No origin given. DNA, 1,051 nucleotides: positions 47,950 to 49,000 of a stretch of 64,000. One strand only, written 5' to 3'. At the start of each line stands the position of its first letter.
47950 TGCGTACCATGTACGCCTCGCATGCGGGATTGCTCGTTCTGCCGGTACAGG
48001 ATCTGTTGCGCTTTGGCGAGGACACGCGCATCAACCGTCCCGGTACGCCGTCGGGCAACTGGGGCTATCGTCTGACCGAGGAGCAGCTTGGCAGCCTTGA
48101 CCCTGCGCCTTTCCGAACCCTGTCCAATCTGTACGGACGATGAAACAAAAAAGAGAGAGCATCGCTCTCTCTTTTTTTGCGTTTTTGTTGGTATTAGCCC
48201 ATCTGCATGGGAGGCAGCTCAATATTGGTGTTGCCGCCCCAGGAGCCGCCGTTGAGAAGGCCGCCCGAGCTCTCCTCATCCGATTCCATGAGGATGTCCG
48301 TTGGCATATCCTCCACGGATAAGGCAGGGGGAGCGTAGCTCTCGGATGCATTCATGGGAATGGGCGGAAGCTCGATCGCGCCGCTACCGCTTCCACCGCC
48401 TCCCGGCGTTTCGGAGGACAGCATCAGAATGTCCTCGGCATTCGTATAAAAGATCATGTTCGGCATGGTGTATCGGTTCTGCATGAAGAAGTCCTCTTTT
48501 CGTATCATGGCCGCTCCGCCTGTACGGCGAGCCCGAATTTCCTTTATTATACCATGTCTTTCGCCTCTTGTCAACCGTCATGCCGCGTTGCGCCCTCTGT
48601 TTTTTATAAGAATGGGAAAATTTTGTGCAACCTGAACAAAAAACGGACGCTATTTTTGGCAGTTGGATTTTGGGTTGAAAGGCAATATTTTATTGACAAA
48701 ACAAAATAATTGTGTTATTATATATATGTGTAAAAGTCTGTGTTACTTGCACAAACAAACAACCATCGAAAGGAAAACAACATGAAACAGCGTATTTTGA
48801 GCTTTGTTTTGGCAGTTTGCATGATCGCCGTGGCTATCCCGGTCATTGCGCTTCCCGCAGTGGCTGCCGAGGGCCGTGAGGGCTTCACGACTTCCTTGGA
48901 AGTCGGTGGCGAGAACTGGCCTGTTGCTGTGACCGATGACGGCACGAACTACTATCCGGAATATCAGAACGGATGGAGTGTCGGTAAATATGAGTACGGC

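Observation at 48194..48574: Stand-alone family member s4 with internal duplication, divergent to cassette 3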

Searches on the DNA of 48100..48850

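Call 89: search_rna_families(source=window, start=48100, end=48850, threshold=evalue, max_evalue=1)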
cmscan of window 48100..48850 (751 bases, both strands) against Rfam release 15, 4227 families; matches with E-value up to 1: 4.
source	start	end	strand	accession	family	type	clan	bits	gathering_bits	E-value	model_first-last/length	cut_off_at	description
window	48141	48208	-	RF02029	sraA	Gene; sRNA;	-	22.9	56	0.51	1-95/95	no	sraA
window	48130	48177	+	RF01403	STnc290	Gene; sRNA;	-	20.6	60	0.58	1-65/65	no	STnc290 Hfq binding RNA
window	48100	48186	-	RF01808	MicX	Gene; sRNA;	-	18.1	75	0.17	1-82/194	3'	MicX Vibrio cholerae sRNA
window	48138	48188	+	RF01808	MicX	Gene; sRNA;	-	17.1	75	0.32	1-194/194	no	MicX Vibrio cholerae sRNA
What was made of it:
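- Tried and rejected: Rfam on 48100-48850 gave only sub-threshold terminator-like hits (call 89).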
